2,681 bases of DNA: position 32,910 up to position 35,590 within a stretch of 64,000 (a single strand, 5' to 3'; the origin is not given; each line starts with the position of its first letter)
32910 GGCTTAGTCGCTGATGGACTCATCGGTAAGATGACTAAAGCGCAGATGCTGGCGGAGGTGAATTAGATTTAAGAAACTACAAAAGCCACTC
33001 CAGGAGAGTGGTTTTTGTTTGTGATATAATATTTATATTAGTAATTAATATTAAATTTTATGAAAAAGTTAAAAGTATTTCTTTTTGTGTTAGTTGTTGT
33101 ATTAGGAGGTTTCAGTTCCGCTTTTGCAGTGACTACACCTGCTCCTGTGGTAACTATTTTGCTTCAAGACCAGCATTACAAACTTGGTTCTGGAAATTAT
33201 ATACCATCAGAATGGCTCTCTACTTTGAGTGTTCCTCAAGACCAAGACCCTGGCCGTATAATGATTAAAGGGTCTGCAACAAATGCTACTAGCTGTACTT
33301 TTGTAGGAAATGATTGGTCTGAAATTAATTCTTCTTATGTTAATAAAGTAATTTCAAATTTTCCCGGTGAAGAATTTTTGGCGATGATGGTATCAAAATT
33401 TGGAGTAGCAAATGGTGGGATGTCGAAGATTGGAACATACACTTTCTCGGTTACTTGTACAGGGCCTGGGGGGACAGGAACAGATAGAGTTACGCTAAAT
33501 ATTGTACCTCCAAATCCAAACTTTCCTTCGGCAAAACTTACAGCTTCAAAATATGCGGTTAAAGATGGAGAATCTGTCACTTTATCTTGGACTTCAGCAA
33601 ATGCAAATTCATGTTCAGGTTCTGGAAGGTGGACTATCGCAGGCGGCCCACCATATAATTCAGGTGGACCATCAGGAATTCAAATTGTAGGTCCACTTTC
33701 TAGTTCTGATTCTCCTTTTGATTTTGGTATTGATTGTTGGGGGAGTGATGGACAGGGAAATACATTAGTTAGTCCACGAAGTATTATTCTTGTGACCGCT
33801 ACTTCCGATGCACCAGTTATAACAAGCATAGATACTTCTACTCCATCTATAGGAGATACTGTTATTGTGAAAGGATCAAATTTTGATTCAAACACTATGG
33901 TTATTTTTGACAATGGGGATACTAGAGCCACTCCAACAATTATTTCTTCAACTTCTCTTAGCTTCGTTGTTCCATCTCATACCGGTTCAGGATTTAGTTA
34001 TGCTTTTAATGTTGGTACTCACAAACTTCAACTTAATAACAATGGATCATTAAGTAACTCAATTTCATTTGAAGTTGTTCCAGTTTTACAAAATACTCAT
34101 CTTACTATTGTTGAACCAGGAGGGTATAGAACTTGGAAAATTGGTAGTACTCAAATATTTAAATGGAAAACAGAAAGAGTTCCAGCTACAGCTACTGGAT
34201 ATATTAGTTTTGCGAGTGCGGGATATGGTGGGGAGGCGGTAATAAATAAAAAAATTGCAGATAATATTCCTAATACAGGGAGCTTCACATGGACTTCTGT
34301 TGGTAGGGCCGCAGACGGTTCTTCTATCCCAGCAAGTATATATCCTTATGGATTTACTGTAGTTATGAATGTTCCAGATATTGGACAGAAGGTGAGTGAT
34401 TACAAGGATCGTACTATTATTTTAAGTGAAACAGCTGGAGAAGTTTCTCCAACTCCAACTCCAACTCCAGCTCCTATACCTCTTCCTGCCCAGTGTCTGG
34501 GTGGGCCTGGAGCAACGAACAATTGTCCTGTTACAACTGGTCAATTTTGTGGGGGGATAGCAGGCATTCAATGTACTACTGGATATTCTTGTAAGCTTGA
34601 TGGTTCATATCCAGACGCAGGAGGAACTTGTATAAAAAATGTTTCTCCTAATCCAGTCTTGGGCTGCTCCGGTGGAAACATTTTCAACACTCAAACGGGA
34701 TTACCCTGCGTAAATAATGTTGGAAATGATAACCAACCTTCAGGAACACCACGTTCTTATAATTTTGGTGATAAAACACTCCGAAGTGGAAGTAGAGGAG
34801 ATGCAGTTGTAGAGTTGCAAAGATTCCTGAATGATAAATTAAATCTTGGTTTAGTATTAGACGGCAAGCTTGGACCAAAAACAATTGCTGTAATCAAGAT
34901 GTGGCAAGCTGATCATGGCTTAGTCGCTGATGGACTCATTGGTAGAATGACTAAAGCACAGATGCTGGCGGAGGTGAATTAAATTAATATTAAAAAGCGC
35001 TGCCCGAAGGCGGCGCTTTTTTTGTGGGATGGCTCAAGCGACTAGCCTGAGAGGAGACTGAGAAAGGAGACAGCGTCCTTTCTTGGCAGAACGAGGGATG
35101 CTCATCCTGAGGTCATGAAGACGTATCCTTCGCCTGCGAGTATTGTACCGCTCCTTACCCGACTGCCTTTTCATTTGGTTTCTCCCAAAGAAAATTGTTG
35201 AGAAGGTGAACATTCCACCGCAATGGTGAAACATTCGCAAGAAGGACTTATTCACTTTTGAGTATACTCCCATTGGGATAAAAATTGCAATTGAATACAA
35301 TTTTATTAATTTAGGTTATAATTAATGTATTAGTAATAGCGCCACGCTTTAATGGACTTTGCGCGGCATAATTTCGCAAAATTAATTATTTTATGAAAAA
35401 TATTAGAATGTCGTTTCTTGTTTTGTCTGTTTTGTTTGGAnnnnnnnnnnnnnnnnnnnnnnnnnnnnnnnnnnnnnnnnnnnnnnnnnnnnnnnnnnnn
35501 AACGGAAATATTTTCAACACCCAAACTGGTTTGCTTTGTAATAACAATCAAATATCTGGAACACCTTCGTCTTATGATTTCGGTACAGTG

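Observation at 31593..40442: Tandem array of four secreted IPT-repeat surface proteins sharing a shuffled Cys-loop plus peptidoglycan-binding module, with near-identical DNA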

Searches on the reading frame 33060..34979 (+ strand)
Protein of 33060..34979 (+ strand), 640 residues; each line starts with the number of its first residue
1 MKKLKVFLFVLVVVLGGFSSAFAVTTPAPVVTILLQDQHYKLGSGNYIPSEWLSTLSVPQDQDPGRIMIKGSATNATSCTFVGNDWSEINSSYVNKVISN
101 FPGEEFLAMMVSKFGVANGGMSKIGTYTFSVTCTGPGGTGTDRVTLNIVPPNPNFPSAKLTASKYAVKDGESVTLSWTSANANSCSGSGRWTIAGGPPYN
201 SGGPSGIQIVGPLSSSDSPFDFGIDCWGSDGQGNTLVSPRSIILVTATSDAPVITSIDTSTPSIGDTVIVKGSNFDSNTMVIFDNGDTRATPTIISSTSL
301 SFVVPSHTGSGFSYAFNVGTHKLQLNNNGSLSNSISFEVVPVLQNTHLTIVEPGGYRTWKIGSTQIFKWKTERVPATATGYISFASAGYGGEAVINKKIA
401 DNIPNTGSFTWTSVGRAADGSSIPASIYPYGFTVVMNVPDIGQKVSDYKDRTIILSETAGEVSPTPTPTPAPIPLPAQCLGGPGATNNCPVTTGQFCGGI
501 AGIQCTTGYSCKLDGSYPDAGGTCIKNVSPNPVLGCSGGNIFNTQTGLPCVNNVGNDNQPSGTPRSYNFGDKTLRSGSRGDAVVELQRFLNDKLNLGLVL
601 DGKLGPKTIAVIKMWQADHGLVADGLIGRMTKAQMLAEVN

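Call 3: search_protein_families(library=pfam, proteins=[window:33060-34979:+], max_evalue=0.1)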
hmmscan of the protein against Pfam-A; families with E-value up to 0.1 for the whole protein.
window:33060-34979:+ (640 aa): 2 families
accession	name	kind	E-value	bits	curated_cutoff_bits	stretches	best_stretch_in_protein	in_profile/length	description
PF01471.23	PG_binding_1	-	1.4e-09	38.5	23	1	579-635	1-57/57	Putative peptidoglycan binding domain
PF01833.30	TIG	-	4.1e-09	36.7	20.9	1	252-337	1-82/84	IPT/TIG domain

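Call 9: search_protein_families(library=ncbifam, proteins=[window:33060-34979:+], max_evalue=0.1)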
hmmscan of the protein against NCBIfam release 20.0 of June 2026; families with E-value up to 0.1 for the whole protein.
window:33060-34979:+ (640 aa): 5 families
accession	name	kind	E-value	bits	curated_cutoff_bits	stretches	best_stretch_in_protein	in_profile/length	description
TIGR02869.1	spore_SleB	equivalog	7.2e-07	29.3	236.5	1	571-635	4-68/201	spore cortex-lytic enzyme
NF058597.1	CoaZ_rpt_PGGG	domain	1.7e-06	28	30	1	251-338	2-87/88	choice-of-anchor Z repeating domain-containing protein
NF052336.1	PdgHdaseHSB100310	equivalog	0.0028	17.1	500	1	581-631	192-309/316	peptidoglycan hydrolase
NF052335.1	PdgHdaseHSB129560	equivalog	0.016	14.6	500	1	582-632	275-325/330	peptidoglycan hydrolase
NF011766.0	PRK15220.1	equivalog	0.066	13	136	0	59-103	22-67/178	fimbrial protein YehD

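Call 34: search_protein_families(library=padloc, proteins=[window:33060-34979:+], max_evalue=0.01)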
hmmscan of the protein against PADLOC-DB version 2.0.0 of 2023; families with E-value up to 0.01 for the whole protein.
window:33060-34979:+ (640 aa): 0 families

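Call 79: list_cluster_members(proteins=[P0042, P0043, window:33060-34979:+, window:40508-40735:+])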
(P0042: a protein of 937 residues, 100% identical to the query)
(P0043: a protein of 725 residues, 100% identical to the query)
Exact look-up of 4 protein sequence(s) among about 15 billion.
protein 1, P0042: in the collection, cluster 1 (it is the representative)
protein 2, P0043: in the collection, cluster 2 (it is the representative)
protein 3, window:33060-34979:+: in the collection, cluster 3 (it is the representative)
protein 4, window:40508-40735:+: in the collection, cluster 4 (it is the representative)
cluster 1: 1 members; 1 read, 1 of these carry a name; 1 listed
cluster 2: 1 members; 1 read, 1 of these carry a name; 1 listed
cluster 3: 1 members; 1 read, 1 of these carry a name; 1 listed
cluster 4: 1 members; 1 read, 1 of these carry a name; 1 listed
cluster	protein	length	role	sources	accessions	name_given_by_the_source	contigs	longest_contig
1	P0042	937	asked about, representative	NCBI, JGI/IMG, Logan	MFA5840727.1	MAG: peptidoglycan-binding protein [Candidatus Paceibacterota bacterium] | peptidoglycan hydrolase-like protein with peptidoglycan-binding domain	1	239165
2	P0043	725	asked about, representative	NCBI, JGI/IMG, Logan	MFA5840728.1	MAG: peptidoglycan-binding domain-containing protein [Candidatus Paceibacterota bacterium] | hypothetical protein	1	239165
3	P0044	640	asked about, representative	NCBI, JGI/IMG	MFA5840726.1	MAG: peptidoglycan-binding protein [Candidatus Paceibacterota bacterium] | hypothetical protein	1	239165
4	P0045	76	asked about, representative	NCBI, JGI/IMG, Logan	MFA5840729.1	MAG: hypothetical protein WC847_00420 [Candidatus Paceibacterota bacterium] | hypothetical protein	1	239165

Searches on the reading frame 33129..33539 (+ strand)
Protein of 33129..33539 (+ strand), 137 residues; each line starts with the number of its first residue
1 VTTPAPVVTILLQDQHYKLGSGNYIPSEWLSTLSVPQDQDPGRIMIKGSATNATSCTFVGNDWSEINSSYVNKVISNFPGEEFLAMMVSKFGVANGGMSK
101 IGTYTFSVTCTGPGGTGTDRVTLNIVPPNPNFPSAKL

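Call 57: search_protein_families(library=pfam, proteins=[window:33129-33539:+], max_evalue=10)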
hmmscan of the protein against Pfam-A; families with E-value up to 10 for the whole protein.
window:33129-33539:+ (137 aa): 2 families
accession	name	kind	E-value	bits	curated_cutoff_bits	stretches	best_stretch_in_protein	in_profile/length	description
PF19407.5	DUF5979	-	0.1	13.7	25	1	99-125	16-42/104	Domain of unknown function (DUF5979)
PF22352.2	K319L-like_PKD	-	0.12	12.9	27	1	100-124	58-83/84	K319L-like, PKD domain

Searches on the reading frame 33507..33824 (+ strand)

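Call 57: search_protein_families(library=pfam, proteins=[window:33507-33824:+], max_evalue=10)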
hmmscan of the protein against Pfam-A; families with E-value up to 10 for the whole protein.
window:33507-33824:+ (106 aa): 1 family
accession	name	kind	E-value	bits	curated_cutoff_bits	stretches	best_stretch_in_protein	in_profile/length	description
PF02368.24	Big_2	-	0.1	13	22.8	1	6-46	2-42/79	Bacterial Ig-like domain (group 2)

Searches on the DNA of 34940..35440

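Call 26: search_rna_families(source=window, start=34940, end=35440, threshold=evalue, max_evalue=10, show_alignments=2)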
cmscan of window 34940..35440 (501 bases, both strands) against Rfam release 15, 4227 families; matches with E-value up to 10: 14.
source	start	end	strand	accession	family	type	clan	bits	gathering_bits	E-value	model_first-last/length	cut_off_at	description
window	34977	35026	+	RF02064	STnc370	Gene; sRNA;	-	29.6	54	0.052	1-71/71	no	Enterobacterial sRNA STnc370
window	34958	35023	+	RF02057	STnc40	Gene; sRNA;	-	21.6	45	0.26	1-70/70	no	Salmonella enterica sRNA STnc40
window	34975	35043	-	RF02621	BSnc120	Gene; sRNA;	-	21.4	114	0.026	1-88/88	no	Brucella sRNA 120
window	34986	35037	-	RF02066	STnc320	Gene; sRNA;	-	21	50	0.16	1-55/55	no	Salmonella enterica sRNA STnc320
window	35172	35230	-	RF02980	freshwater-2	Cis-reg;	-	20.3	49.9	0.92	1-84/84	no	freshwater-2 RNA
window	34974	35017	+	RF02844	RefA9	Gene; antisense;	-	19.4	49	1.8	1-64/64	no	Enterococcus sRNA A9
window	34945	35102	+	RF00625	P11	Gene;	-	19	70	0.055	1-139/139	no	Pseudomonas sRNA P11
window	35369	35410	+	RF03161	S15-Flavobacteria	Cis-reg; leader;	CL00121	18.7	46.5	7.3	1-66/66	no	S15-Flavobacteria ribosomal protein leader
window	34987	35086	+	RF00516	ylbH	Cis-reg; leader;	-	16.6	50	0.37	1-122/122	no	ylbH leader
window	35345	35432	+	RF01860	Afu_455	Gene; snRNA; snoRNA; CD-box;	-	15.8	48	3.7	1-92/92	no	A. fumigatus snoRNA Afu_455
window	34974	35026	+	RF04319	BTncRNA_FopS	Gene; sRNA;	-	15.8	56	7.8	1-71/71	no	Bacteroidetes FopS (family of paralogous sRNAs)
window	34940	35031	+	RF00557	L10_leader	Cis-reg; leader;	-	15.3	44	4.5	58-138/138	5'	Ribosomal protein L10 leader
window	34989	35025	-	RF02054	STnc420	Gene; sRNA;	-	14.7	70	7.5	23-54/58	no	Salmonella enterica sRNA STnc420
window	35261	35367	-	RF01769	greA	Cis-reg; leader;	-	13.5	60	8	1-124/124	no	Enterobacteria greA leader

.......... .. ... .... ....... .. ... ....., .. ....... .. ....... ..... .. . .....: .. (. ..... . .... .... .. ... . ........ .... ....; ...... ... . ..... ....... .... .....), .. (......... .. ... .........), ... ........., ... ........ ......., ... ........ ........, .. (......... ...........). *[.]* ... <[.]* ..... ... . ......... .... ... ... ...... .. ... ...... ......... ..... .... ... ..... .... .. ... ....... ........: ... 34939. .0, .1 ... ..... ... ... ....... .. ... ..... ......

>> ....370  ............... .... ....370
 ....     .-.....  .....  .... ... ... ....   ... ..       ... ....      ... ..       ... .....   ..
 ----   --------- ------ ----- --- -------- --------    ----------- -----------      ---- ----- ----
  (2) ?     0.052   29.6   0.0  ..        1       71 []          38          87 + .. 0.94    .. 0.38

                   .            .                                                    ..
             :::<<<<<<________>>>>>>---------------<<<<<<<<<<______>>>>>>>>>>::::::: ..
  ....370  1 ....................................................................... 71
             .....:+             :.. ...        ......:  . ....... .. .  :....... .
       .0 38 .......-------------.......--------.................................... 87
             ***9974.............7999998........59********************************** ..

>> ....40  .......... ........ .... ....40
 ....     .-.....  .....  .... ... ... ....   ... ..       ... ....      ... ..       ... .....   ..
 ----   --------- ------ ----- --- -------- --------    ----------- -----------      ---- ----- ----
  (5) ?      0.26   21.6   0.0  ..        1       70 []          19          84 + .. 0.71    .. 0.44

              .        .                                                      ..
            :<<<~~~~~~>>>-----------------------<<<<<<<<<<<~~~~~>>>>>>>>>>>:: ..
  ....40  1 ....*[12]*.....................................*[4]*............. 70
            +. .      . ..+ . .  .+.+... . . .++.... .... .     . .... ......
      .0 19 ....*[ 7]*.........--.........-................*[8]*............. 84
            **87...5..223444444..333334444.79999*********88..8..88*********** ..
